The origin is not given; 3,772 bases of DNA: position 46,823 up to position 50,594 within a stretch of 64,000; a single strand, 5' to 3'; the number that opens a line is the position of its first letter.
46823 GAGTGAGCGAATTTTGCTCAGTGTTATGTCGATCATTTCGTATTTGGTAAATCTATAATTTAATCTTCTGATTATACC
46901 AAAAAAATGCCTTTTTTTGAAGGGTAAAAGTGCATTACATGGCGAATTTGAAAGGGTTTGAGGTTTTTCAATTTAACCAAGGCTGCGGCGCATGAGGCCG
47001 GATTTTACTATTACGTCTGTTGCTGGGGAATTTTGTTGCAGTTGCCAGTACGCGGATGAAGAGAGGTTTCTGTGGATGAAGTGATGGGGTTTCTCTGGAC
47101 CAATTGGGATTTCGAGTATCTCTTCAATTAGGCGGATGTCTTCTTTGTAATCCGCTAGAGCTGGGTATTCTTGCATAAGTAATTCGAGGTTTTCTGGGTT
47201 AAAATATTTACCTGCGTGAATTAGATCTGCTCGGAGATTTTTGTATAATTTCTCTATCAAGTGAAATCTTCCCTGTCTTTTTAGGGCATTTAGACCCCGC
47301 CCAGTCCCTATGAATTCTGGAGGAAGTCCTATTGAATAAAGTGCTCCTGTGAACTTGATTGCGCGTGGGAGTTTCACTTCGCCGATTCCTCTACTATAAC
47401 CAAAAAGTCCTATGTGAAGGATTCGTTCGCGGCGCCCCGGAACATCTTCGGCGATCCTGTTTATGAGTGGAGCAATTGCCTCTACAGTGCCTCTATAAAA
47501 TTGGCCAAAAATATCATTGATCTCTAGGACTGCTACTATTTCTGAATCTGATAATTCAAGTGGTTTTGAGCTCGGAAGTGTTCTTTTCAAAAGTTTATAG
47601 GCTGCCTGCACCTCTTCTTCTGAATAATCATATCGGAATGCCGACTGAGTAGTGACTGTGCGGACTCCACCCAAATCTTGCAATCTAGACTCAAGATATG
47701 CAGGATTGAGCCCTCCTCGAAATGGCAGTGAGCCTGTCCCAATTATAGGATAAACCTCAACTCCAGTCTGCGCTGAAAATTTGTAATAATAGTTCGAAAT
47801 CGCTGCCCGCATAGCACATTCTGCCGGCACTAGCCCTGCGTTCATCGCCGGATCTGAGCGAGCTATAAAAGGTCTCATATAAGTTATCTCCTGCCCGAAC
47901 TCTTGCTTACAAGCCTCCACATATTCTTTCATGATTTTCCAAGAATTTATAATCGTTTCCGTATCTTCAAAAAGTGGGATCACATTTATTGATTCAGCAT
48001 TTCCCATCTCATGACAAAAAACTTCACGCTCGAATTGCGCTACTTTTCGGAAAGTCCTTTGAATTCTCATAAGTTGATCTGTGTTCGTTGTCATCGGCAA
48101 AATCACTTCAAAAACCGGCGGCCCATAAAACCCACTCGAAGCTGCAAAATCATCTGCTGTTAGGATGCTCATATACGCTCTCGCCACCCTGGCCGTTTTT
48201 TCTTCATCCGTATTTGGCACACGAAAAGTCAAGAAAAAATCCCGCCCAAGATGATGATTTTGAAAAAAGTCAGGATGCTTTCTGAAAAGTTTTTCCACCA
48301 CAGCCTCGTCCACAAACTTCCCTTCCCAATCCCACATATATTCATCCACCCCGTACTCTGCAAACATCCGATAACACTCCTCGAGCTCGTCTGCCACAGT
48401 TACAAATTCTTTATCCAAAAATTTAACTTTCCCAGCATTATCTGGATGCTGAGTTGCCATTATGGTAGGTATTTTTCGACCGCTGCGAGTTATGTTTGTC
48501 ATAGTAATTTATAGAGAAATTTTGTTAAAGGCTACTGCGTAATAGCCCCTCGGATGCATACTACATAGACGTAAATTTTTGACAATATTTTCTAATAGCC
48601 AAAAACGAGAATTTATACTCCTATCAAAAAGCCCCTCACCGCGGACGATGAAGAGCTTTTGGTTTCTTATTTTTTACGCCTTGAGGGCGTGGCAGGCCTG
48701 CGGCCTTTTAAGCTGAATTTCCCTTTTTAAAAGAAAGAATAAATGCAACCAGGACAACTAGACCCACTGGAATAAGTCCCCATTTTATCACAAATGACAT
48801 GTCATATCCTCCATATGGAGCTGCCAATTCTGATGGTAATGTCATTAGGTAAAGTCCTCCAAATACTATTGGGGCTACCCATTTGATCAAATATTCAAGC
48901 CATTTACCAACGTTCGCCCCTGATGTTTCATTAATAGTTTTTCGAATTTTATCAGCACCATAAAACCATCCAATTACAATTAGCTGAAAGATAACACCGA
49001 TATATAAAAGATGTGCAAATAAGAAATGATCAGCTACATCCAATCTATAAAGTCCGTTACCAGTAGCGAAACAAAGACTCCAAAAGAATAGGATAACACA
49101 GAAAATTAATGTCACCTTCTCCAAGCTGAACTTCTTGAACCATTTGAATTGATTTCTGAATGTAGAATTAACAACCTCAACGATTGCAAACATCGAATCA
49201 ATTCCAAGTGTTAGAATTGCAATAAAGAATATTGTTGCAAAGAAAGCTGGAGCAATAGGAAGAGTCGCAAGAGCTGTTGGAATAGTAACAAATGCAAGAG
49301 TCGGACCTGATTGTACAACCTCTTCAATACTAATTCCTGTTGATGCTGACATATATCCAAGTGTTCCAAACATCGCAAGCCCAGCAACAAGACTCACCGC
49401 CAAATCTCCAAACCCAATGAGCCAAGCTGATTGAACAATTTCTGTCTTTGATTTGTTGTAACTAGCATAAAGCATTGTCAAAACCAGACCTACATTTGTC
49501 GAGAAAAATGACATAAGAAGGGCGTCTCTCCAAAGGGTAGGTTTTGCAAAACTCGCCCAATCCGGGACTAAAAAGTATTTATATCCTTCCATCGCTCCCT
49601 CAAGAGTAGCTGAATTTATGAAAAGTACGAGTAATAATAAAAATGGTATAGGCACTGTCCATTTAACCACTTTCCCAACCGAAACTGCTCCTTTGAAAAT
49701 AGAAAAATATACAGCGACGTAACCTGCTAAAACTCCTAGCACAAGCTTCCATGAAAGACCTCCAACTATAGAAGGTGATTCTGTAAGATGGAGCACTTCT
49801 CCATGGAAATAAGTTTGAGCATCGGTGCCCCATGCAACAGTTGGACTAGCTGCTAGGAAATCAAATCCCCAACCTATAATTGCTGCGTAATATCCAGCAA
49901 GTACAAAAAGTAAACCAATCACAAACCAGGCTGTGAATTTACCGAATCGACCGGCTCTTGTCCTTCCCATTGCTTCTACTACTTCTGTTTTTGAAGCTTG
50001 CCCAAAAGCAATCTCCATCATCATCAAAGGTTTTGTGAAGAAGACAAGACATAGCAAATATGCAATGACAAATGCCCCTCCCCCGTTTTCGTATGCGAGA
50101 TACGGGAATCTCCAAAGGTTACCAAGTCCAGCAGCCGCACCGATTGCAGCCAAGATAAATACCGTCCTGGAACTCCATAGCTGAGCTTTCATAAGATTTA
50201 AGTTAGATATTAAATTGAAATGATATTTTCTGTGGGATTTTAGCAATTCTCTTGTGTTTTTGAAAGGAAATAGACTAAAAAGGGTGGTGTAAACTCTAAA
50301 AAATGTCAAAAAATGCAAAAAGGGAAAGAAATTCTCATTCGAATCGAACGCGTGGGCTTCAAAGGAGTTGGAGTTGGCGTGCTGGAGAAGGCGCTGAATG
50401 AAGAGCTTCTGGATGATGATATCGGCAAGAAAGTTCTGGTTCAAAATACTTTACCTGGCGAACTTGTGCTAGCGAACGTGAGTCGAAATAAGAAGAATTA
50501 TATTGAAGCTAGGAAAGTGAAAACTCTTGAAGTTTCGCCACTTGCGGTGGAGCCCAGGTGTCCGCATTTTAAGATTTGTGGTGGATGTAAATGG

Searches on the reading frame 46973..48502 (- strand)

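Call 19: search_protein_families(library=pfam, proteins=[window:46973-48502:-], max_evalue=0.001)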
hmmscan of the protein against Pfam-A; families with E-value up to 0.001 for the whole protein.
window:46973-48502:- (509 aa): 1 family
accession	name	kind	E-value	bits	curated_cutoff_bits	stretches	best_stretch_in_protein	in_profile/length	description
PF14010.12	PEPcase_2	-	3.3e-138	461.8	25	1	11-509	1-493/493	Phosphoenolpyruvate carboxylase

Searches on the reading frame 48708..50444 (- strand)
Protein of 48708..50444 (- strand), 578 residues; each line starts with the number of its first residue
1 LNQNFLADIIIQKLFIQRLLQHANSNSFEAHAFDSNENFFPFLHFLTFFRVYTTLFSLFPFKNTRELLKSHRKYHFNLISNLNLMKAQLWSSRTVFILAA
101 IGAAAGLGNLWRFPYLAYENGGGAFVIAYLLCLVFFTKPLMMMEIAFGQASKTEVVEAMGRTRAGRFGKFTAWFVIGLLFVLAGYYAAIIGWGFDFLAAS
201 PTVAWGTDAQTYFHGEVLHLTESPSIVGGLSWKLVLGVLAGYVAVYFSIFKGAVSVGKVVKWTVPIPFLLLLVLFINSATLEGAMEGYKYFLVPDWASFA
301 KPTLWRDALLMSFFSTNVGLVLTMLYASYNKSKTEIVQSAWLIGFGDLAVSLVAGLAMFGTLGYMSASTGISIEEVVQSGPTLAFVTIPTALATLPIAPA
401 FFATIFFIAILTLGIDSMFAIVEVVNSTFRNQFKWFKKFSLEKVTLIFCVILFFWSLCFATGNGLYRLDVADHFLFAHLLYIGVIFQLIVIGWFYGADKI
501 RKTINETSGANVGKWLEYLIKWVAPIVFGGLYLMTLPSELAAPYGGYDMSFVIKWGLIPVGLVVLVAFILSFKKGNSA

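Call 19: search_protein_families(library=pfam, proteins=[window:48708-50444:-], max_evalue=0.001)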
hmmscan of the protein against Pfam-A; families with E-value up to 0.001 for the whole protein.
window:48708-50444:- (578 aa): 1 family
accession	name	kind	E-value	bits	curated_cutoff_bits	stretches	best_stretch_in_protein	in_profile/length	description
PF00209.24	SNF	-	6.9e-98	329.1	27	2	208-557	154-505/524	Sodium:neurotransmitter symporter family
